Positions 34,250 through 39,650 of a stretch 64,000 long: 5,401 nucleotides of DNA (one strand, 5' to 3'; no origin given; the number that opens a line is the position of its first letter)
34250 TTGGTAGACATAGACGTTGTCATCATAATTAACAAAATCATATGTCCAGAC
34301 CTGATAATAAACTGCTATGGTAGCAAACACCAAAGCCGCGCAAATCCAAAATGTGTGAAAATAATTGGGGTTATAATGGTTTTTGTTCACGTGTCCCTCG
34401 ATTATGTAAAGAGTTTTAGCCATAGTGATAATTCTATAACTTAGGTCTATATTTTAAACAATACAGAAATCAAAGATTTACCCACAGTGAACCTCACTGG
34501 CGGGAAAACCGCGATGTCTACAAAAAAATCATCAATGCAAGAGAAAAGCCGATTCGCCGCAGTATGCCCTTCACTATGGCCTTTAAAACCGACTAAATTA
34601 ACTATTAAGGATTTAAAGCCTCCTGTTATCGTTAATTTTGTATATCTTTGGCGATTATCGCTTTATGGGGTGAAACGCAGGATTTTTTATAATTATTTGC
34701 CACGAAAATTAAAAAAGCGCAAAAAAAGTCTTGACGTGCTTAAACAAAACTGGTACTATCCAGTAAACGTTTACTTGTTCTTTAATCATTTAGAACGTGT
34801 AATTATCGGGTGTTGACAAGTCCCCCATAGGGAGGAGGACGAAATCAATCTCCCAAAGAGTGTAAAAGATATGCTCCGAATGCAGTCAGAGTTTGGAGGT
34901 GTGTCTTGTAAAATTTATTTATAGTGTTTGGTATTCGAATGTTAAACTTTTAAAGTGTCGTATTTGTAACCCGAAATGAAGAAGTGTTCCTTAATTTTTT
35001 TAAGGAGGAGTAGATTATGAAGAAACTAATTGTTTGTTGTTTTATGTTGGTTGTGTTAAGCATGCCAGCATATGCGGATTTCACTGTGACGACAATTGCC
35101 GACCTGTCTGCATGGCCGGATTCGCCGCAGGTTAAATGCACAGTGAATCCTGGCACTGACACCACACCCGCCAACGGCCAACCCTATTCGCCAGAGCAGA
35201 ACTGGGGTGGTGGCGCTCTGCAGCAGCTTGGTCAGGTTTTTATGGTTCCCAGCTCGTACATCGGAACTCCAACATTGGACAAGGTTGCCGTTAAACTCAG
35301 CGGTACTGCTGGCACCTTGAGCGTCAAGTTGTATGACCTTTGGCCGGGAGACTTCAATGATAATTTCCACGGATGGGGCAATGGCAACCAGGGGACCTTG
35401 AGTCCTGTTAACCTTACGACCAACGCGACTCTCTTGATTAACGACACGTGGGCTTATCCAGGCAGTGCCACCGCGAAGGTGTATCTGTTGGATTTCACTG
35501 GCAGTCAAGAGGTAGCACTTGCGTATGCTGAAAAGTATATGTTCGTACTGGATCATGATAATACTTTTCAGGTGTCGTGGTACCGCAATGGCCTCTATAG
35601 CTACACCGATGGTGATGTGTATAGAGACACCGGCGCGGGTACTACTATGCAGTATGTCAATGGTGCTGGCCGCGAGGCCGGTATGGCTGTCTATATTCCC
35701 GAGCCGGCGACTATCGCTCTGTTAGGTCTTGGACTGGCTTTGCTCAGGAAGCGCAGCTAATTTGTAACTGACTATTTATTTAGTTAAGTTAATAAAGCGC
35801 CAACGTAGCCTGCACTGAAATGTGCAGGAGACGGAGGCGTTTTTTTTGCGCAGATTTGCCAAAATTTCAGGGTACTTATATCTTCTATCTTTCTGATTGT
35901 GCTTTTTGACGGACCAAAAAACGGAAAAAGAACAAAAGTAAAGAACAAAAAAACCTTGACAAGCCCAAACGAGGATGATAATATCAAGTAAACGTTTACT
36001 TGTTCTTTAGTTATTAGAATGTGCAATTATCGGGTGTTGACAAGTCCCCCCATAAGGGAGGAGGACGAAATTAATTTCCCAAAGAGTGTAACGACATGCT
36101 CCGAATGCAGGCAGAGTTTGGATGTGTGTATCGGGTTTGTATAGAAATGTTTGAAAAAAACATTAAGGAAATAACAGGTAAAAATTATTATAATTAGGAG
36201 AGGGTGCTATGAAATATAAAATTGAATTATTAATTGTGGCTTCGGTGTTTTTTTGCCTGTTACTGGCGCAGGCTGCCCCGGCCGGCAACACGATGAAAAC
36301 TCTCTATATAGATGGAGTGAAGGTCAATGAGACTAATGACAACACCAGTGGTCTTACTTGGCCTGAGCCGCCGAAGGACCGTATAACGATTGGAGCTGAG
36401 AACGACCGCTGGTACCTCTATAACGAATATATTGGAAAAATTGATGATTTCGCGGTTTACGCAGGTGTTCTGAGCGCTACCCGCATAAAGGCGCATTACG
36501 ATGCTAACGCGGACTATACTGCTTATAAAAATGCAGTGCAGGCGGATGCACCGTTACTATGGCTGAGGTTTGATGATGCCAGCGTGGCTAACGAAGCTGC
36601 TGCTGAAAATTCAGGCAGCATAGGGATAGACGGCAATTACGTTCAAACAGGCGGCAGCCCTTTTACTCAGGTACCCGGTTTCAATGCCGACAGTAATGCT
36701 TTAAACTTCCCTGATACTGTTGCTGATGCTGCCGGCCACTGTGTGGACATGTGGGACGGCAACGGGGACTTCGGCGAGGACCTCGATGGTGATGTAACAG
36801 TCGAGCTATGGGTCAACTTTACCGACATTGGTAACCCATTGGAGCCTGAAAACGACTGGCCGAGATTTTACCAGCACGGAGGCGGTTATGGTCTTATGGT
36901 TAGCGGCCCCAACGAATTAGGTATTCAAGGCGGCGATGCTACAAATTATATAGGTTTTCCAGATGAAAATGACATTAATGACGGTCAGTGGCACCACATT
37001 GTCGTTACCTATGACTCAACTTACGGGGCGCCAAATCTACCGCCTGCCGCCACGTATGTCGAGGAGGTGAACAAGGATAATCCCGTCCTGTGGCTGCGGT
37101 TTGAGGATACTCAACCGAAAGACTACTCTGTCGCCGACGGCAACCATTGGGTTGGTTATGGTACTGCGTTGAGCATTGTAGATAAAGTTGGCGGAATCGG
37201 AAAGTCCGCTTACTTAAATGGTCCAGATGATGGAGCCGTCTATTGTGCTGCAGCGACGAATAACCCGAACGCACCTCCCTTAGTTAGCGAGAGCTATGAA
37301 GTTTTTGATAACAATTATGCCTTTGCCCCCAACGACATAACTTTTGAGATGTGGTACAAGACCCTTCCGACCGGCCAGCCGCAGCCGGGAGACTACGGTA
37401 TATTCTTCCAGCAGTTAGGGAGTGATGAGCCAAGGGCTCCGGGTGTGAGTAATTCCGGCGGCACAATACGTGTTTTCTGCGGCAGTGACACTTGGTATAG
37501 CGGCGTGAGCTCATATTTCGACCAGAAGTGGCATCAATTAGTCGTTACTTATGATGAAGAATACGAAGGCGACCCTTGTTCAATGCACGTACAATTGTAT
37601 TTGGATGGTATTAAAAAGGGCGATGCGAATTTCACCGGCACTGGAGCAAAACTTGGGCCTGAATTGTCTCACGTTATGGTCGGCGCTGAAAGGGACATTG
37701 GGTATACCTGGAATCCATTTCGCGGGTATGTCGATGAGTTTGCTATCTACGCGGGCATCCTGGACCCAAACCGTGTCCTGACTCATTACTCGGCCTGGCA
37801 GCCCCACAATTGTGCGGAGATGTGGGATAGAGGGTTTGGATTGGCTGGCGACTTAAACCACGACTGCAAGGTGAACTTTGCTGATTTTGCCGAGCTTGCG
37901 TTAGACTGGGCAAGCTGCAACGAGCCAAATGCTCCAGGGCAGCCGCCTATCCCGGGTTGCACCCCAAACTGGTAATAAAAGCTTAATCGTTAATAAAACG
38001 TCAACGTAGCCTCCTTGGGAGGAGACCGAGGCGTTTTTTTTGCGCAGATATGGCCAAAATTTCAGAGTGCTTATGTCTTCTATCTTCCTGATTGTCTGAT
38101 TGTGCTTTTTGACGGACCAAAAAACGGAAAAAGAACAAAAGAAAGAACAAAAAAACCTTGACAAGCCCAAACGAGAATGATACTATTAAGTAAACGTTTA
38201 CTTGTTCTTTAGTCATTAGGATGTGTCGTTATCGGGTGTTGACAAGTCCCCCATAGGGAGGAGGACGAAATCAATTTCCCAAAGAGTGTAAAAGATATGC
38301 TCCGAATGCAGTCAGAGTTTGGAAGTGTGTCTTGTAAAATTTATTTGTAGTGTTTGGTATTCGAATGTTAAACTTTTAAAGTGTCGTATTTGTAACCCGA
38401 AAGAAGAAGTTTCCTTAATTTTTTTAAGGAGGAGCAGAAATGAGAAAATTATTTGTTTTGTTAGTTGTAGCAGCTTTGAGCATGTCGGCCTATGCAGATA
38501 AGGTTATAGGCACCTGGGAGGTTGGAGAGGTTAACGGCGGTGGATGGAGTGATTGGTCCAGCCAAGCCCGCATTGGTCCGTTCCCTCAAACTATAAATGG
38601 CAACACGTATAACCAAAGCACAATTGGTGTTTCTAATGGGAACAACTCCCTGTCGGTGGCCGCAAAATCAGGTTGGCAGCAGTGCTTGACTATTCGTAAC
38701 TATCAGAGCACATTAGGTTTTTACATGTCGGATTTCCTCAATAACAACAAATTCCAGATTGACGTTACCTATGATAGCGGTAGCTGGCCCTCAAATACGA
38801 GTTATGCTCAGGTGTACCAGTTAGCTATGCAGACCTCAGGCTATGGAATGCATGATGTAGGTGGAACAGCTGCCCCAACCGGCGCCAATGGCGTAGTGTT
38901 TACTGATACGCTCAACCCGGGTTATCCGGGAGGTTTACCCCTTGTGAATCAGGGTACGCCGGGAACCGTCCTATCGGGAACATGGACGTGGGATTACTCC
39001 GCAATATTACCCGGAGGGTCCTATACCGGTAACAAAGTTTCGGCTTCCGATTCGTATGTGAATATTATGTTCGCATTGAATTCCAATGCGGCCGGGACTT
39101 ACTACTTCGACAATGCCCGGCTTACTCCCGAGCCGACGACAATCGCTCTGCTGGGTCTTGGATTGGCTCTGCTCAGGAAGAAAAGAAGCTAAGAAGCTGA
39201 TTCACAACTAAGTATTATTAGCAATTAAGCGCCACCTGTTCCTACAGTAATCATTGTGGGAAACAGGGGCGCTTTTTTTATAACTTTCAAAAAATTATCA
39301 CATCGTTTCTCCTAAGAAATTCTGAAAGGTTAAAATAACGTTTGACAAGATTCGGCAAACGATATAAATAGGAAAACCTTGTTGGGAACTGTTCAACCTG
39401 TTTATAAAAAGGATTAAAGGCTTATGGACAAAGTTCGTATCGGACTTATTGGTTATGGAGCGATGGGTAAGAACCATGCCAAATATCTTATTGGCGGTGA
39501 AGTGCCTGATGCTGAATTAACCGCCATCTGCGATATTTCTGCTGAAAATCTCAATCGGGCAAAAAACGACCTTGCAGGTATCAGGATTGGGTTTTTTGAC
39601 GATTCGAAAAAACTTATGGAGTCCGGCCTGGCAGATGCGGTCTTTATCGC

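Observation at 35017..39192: PEP-CTERM-anchored small beta-proteins as possible cell-surface receptors for the dockerin-like enzyme tails (no cohesin seen)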

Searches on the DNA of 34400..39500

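Call 54: search_rna_families(source=window, start=34400, end=39500, threshold=evalue, max_evalue=1)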
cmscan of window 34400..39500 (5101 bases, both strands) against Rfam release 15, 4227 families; matches with E-value up to 1: 1.
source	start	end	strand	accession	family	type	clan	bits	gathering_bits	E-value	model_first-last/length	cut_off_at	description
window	35933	36011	-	RF04343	Plastid-psbA-2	Cis-reg;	CL00153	22.5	55.8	0.8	1-60/60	no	Plastid-psbA-2 3UTR RNA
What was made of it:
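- Tried and rejected: Rfam found no family in the conserved leaders (call 54).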

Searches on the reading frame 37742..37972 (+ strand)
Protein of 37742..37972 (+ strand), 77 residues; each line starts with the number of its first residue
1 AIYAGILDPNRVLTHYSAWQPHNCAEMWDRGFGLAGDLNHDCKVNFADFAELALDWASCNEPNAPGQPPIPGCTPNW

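Call 19: search_protein_families(library=pfam, proteins=[window:37742-37972:+], max_evalue=10)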
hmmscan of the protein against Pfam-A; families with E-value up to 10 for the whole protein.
seq(77 aa): 0 families

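Call 20: search_protein_families(library=ncbifam, proteins=[window:37742-37972:+], max_evalue=10)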
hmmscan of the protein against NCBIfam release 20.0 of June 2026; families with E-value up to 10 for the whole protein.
seq(77 aa): 0 families
